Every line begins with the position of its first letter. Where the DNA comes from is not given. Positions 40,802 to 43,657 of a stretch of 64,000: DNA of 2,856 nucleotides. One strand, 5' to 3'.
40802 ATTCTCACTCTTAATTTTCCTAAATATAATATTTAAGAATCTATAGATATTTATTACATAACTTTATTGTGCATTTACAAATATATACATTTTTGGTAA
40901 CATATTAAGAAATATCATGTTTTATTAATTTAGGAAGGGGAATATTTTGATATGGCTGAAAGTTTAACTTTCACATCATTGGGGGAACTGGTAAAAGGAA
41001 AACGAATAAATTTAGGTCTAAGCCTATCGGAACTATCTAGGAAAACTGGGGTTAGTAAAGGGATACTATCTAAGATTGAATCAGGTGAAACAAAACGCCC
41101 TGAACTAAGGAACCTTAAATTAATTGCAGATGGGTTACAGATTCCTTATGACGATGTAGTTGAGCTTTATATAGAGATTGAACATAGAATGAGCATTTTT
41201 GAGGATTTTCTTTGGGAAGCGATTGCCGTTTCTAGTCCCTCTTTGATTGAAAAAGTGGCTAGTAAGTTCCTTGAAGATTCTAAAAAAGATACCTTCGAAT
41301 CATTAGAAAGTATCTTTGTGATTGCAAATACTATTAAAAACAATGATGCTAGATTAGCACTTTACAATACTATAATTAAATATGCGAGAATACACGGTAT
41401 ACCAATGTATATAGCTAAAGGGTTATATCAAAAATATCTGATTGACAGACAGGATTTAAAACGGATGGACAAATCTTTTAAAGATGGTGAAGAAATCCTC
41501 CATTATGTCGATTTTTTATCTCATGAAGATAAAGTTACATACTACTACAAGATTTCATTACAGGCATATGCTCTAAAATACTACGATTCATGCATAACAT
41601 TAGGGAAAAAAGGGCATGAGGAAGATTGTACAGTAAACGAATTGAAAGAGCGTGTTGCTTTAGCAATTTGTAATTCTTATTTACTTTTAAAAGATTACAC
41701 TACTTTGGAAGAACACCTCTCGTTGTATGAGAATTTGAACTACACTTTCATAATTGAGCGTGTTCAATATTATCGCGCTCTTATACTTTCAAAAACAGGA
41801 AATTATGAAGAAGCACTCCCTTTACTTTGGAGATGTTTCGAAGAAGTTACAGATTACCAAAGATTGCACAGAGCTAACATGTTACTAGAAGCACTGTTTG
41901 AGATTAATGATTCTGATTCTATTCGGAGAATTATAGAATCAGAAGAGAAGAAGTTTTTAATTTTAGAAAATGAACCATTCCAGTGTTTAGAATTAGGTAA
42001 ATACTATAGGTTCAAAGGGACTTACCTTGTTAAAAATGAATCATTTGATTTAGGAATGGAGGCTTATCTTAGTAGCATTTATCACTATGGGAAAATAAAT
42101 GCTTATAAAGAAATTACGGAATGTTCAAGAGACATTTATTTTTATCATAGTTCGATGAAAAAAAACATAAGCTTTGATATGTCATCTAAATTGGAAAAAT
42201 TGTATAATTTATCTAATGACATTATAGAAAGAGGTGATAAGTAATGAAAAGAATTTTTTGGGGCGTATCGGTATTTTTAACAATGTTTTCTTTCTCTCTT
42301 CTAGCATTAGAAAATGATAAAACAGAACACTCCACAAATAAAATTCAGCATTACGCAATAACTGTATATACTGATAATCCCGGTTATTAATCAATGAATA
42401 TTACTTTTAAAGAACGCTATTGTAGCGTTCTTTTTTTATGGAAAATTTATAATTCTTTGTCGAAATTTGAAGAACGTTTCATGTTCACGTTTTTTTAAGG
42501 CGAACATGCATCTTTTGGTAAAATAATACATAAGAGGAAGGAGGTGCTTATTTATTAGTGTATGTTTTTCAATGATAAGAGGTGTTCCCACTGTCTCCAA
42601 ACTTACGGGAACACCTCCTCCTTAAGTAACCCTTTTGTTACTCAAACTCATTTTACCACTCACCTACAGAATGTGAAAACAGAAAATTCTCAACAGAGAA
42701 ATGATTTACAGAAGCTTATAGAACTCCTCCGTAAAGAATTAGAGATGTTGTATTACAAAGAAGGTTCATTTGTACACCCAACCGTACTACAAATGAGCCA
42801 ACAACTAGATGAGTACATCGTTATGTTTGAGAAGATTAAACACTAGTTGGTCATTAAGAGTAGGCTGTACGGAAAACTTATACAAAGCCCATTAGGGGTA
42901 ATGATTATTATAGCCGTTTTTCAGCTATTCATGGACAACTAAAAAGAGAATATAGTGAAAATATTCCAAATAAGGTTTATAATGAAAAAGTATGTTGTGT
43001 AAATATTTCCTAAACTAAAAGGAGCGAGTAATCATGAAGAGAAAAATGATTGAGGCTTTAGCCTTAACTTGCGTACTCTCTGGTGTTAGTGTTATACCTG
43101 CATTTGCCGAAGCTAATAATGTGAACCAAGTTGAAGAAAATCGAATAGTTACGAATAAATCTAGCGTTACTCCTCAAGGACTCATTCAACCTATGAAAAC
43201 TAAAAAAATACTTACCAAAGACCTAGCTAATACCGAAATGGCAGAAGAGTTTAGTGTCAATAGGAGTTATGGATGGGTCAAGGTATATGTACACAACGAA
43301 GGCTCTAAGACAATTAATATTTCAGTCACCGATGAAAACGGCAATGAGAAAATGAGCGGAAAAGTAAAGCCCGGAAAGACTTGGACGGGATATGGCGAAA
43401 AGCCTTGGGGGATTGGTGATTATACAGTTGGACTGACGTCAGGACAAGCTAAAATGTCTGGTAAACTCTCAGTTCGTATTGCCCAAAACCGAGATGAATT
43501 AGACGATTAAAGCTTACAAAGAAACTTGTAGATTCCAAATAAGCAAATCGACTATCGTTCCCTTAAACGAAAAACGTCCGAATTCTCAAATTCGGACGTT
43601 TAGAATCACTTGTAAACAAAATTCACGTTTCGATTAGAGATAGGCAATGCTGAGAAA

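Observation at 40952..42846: Phage RNPP-type peptide-sensing cassette joined to a Spo0E-like phosphatase gene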

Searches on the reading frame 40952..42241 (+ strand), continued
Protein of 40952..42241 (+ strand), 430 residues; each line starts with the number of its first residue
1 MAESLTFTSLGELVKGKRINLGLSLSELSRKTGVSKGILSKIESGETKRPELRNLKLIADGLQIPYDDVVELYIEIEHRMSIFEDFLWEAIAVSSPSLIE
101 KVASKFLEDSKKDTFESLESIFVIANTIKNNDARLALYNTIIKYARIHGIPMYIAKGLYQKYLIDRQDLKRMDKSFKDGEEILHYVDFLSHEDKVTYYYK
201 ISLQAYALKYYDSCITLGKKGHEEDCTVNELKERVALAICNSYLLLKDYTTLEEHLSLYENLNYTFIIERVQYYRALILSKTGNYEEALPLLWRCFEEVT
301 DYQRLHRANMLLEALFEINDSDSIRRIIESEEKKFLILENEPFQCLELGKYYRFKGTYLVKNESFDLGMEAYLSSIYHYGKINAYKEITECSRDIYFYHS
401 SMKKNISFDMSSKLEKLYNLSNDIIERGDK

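Call 43: fold_search(model_id=the predicted structure, library=pdb)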
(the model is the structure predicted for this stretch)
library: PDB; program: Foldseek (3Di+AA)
matches with E <= 10: 1576; with E <= 0.001: 20
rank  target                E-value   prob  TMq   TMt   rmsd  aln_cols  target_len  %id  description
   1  3u3w_A                5.9e-05  1.00  0.24  0.32  17.0       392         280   18  Crystal Structure of Bacillus thuringiensis PlcR in complex with the peptide PapR7 and DNA (released 2013-01-09)
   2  8fgw_D                1.5e-04  1.00  0.34  0.14  18.6       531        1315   12  Human IFT-A complex structures provide molecular insights into ciliary transport (released 2023-02-22)
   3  8bbe_D                2.2e-04  1.00  0.37  0.27  14.9       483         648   11  Structure of the IFT-A complex; IFT-A2 module (released 2022-12-21)
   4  5orq_A                2.5e-04  1.00  0.32  0.36  19.7       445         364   14  Crystal structure of designed cPPR-Telo1 in complex with ssDNA (released 2018-06-20)
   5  8bbg_D                2.6e-04  1.00  0.36  0.15  15.5       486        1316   12  Structure of the IFT-A complex; anterograde IFT-A train model (released 2022-12-21)
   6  5orm                  2.9e-04  1.00  0.34  0.41  12.6       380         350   12  Crystal structure of designed cPPR-Telo1 (released 2018-06-20)
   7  6hc2_A                2.9e-04  1.00  0.33  0.37  15.5       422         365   12  Crystal structure of NuMA/LGN hetero-hexamers (released 2019-05-29)
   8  6hc2_E                3.8e-04  1.00  0.33  0.37  15.3       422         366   12  Crystal structure of NuMA/LGN hetero-hexamers (released 2019-05-29)
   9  6hc2_S                3.8e-04  1.00  0.33  0.37  16.1       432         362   11  Crystal structure of NuMA/LGN hetero-hexamers (released 2019-05-29)
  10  6hc2_C                4.0e-04  1.00  0.33  0.38  15.8       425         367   12  Crystal structure of NuMA/LGN hetero-hexamers (released 2019-05-29)
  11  3sf4_C                5.3e-04  1.00  0.33  0.38  14.9       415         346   12  Crystal structure of the complex between the conserved cell polarity proteins Inscuteable and LGN (released 2011-11-23)
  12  5a7d_H                6.2e-04  1.00  0.30  0.35  14.5       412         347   10  Tetrameric assembly of LGN with Inscuteable (released 2016-08-03)
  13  2qfc_A                6.2e-04  1.00  0.23  0.32  16.1       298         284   19  Crystal Structure of Bacillus thuringiensis PlcR complexed with PapR (released 2007-11-06)
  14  3sf4_A                7.0e-04  1.00  0.32  0.37  14.3       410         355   11  Crystal structure of the complex between the conserved cell polarity proteins Inscuteable and LGN (released 2011-11-23)
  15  5a7d_C                7.3e-04  1.00  0.30  0.35  14.2       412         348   10  Tetrameric assembly of LGN with Inscuteable (released 2016-08-03)
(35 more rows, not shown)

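Call 47: find_encoding_contigs(protein=P0001, flank=10000, max_places=3)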
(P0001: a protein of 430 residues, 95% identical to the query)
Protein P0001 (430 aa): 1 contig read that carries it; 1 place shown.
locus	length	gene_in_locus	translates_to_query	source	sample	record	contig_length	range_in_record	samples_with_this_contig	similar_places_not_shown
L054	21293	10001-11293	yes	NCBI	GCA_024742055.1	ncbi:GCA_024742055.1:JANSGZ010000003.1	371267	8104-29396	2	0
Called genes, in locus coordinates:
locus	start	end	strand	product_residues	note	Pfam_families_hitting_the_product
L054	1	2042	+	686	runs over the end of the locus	-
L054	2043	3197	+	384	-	-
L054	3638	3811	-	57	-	-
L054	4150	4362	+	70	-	PF12844:HTH_19 (weak), PF01381:HTH_3, PF13443:HTH_26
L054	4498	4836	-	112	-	PF08863:YolD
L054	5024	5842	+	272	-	-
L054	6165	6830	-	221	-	PF01555:N6_N4_Mtase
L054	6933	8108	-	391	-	PF01832:Glucosaminidase, PF01520:Amidase_3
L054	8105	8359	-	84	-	PF16079:Phage_holin_5_2 (weak)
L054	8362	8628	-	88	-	PF10960:Holin_BhlA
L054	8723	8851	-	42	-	-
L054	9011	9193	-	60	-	-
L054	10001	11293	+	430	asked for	PF01381:HTH_3, PF12844:HTH_19 (weak), PF13443:HTH_26 (faint), PF13560:HTH_31 (weak)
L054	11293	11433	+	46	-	-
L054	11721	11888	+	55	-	PF09388:SpoOE-like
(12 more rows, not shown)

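Call 81: search_protein_representatives(alignment_id=A1)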
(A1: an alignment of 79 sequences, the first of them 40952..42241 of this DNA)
Query: 79 sequences, 428 profile positions. Proteins with E-value up to 0.001 (for the whole library): 18609; up to 1e-10: 592; up to 1e-30: 92. The best 150 are listed.
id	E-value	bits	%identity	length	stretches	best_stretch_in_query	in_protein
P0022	3.1e-182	622.6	-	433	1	2-426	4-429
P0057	1.8e-176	603.6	-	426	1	8-426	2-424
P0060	5.0e-174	595.5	-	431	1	5-426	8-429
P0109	2.5e-145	500.9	-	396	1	4-373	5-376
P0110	1.5e-142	491.8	-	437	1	4-425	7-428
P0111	5.6e-139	480.0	-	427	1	3-421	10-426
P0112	1.1e-138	479.0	-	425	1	3-422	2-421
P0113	2.0e-134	465.1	-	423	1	7-426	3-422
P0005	2.0e-132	458.5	-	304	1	103-404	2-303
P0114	1.6e-131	455.5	-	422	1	6-415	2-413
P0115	2.2e-129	448.4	-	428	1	3-419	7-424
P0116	2.0e-125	435.3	-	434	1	3-422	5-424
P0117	2.6e-121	421.8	-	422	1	9-424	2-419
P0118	6.5e-118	410.6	-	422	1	5-422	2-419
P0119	8.1e-116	403.7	-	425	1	7-423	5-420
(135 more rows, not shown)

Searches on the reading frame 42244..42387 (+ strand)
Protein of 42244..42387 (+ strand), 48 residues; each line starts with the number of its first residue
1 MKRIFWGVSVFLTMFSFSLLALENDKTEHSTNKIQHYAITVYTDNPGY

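Call 3: search_protein_families(library=pfam, proteins=[window:42244-42387:+], max_evalue=1)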
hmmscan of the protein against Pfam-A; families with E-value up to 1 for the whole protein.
window:42244-42387:+ (48 aa): 2 families
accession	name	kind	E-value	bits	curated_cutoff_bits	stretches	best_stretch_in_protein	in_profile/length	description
PF10961.13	SelK_SelG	-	0.021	15.9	23.3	1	2-32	22-52/86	Selenoprotein SelK_SelG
PF14965.11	BRI3BP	-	0.11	12.5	27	1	2-29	101-129/179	Negative regulator of p53/TP53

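Call 4: search_protein_families(library=phrogs, proteins=[window:42244-42387:+], max_evalue=0.1)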
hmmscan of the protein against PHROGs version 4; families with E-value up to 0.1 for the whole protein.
window:42244-42387:+ (48 aa): 0 families

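Call 5: search_protein_families(library=ncbifam, proteins=[window:42244-42387:+], max_evalue=1)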
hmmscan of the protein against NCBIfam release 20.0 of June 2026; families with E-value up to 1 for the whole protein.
window:42244-42387:+ (48 aa): 1 family
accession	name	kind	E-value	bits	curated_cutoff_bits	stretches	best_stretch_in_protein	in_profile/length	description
NF045846.1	MSC0882_dom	subfamily_domain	0.044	12.9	60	1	4-41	15-55/244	MSC_0882 family membrane protein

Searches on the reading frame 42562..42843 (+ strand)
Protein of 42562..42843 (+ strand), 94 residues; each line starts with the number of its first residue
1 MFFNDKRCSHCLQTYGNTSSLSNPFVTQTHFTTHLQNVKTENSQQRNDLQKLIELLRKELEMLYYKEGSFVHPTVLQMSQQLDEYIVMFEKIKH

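Call 3: search_protein_families(library=pfam, proteins=[window:42562-42843:+], max_evalue=1)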
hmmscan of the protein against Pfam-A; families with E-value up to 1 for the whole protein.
window:42562-42843:+ (94 aa): 4 families
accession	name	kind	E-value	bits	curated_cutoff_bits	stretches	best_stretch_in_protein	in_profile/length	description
PF09388.15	SpoOE-like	-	4.1e-12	46.3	23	1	49-91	1-42/42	Spo0E like sporulation regulatory protein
PF05917.16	DUF874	-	0.0066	16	21.9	1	32-67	262-297/398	Helicobacter pylori protein of unknown function (DUF874)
PF14164.11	YqzH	-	0.049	14.1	30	1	5-54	7-55/64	YqzH-like protein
PF06979.18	TMEM70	-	0.077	13.4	22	1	23-75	98-150/157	TMEM70/TMEM186/TMEM223 protein family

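Call 4: search_protein_families(library=phrogs, proteins=[window:42562-42843:+], max_evalue=0.1)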
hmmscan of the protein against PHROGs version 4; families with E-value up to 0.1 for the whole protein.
window:42562-42843:+ (94 aa): 0 families

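Call 5: search_protein_families(library=ncbifam, proteins=[window:42562-42843:+], max_evalue=1)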
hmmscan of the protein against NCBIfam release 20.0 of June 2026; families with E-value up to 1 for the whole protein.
window:42562-42843:+ (94 aa): 2 families
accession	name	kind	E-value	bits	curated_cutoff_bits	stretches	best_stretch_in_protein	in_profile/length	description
NF038291.1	rep_pAB02_ORF2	subfamily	0.0019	18.6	85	1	26-90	50-105/172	plasmid replication DNA-binding protein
TIGR03652.1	FeS_repair_RIC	equivalog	0.013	15.4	204.7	1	13-84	77-146/216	iron-sulfur cluster repair di-iron protein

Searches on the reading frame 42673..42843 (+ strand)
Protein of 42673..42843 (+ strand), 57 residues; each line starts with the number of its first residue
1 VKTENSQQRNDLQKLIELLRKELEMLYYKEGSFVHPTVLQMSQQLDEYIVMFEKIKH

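Call 57: search_solved_structures(query=window:42673-42843:+, max_evalue=10, show_alignments=3)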
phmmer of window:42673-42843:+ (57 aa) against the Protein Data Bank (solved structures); distinct sequences matched with E-value up to 10: 12.
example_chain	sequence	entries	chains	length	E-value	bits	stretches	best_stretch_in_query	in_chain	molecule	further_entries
5vgz_C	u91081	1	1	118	0.05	17.5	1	7-43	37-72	26S proteasome regulatory subunit 8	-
5m32_h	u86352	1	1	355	0.1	16.6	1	7-43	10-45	26S protease regulatory subunit 8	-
5vfs_C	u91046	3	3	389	0.12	16.4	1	7-43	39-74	26S proteasome regulatory subunit 8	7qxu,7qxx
5vft_C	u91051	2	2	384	0.12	16.3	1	7-43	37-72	26S proteasome regulatory subunit 8 | 26S protease regulatory subunit 8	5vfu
5vhf_C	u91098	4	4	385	0.12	16.3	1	7-43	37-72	26S proteasome regulatory subunit 8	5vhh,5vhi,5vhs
5vfp_C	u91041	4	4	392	0.12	16.3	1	7-43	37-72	26S proteasome regulatory subunit 8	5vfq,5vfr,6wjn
7qy7_C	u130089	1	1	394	0.12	16.3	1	7-43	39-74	PSMC5 isoform 15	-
22mm_C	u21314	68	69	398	0.13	16.3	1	7-43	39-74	26S proteasome regulatory subunit 8 | 26S protease regulatory subunit 8 | Isoform 2 of 26S proteasome regulatory subunit 8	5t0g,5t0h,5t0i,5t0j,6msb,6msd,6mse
12bm_C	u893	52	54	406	0.13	16.2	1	7-43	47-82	26S protease regulatory subunit 8 | 26S proteasome regulatory subunit 8 | RPT6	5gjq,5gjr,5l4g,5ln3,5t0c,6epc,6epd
7obi_A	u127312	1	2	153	0.17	15.9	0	8-25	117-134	CTPR-rv4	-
2c0s_A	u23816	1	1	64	0.19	15.7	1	13-54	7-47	CONSERVED DOMAIN PROTEIN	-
8amz_J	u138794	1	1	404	2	12.6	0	7-42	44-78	AAA domain-containing protein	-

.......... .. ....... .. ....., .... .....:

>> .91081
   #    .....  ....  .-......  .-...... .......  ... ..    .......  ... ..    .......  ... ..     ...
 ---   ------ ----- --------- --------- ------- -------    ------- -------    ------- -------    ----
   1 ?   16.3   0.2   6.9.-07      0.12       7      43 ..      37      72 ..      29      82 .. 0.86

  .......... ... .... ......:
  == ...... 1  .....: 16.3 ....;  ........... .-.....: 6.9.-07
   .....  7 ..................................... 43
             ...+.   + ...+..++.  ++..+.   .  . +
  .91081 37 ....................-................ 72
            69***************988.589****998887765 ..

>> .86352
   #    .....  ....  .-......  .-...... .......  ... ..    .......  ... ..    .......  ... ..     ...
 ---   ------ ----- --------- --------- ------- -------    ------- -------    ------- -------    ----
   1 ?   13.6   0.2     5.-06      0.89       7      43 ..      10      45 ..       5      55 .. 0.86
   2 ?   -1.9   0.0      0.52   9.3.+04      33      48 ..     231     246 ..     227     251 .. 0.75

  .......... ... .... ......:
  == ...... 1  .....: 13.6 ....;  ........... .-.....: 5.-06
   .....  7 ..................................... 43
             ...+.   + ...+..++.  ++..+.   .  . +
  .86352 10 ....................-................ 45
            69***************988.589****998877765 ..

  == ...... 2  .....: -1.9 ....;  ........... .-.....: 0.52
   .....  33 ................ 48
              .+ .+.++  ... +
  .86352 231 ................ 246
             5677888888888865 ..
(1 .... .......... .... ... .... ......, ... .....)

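Call 60: search_solved_structures(query=A4, max_evalue=1, show_alignments=3)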
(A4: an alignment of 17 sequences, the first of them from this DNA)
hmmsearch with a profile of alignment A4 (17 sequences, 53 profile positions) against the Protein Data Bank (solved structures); distinct sequences matched with E-value up to 1: 7.
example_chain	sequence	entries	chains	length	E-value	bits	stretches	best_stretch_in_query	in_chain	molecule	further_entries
2c0s_A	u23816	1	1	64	5.5e-06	29.2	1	2-48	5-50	CONSERVED DOMAIN PROTEIN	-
2bzb_A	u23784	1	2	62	0.00038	23.3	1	2-40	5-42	CONSERVED DOMAIN PROTEIN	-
5fv8_A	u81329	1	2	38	0.13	15.2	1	2-17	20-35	FOSW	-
2lse_A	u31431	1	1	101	0.37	13.7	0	6-25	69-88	Four Helix Bundle Protein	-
3b9k_L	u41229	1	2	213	0.47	13.4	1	32-48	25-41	Fab Light Chain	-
5jx1_A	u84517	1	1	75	0.7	12.8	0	3-22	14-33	Chimera protein of Kinesin-like protein KIF3A and Microtubule-associated protein RP/EB fam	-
8e0o_B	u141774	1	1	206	0.84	12.6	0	2-32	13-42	hetBGL03-15-18b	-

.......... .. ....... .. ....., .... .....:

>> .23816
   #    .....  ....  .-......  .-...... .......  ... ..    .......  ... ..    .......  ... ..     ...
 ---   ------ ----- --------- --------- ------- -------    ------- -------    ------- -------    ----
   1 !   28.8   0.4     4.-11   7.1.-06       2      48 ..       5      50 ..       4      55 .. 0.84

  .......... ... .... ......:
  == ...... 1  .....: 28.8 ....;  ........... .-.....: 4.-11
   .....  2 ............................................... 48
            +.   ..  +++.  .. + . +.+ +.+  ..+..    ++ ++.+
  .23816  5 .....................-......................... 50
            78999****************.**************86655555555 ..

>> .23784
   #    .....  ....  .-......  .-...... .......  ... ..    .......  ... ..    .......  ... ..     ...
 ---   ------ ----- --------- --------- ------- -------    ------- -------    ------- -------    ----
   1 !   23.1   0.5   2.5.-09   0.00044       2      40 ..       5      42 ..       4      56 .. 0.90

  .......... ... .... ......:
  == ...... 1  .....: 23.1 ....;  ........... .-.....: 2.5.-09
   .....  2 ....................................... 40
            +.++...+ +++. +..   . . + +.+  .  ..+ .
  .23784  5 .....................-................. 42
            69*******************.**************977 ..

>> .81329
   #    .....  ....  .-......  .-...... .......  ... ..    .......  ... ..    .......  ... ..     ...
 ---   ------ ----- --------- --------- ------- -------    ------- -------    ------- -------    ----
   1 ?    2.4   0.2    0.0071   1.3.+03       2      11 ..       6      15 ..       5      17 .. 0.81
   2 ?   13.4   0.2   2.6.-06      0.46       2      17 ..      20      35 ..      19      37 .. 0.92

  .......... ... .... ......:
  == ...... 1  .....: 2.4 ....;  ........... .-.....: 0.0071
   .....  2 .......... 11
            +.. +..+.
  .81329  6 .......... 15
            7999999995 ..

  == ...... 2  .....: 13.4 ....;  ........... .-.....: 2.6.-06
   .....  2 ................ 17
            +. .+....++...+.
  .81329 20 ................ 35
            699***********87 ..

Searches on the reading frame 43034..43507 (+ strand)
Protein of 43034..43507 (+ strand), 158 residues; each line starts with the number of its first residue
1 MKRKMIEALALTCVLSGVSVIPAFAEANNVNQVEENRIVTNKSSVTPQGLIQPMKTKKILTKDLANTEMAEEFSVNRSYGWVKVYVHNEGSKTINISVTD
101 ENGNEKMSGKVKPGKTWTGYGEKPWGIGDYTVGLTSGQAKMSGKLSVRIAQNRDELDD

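Call 3: search_protein_families(library=pfam, proteins=[window:43034-43507:+], max_evalue=1)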
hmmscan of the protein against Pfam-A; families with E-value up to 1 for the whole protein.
window:43034-43507:+ (158 aa): 4 families
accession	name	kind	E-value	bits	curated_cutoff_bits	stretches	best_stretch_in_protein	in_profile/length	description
PF01356.24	A_amylase_inhib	-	0.018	15.4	25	1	80-121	13-56/68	Alpha amylase inhibitor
PF09134.16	Invasin_D3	-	0.023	15.6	33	1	88-149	18-82/98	Invasin, domain 3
PF01938.26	TRAM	-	0.1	12.9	21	1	92-130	6-43/61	TRAM domain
PF13528.12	Glyco_trans_1_3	-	0.18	11.4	25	1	48-93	23-69/322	Glycosyl transferase family 1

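Call 4: search_protein_families(library=phrogs, proteins=[window:43034-43507:+], max_evalue=0.1)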
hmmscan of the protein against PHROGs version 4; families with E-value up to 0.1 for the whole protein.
window:43034-43507:+ (158 aa): 2 families
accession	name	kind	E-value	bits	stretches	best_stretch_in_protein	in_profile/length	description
phrog_33200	-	unknown function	1.2e-99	331.7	1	1-158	1-159/159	-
phrog_23583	-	unknown function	0.026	15.3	1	5-28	13-36/64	-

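Call 5: search_protein_families(library=ncbifam, proteins=[window:43034-43507:+], max_evalue=1)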
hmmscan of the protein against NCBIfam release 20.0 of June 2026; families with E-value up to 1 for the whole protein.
window:43034-43507:+ (158 aa): 1 family
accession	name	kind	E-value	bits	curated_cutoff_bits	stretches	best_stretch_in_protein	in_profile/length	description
NF041742.1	WGxxGxxG_fam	subfamily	0.012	16.2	35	1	1-46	1-33/69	WGxxGxxG family protein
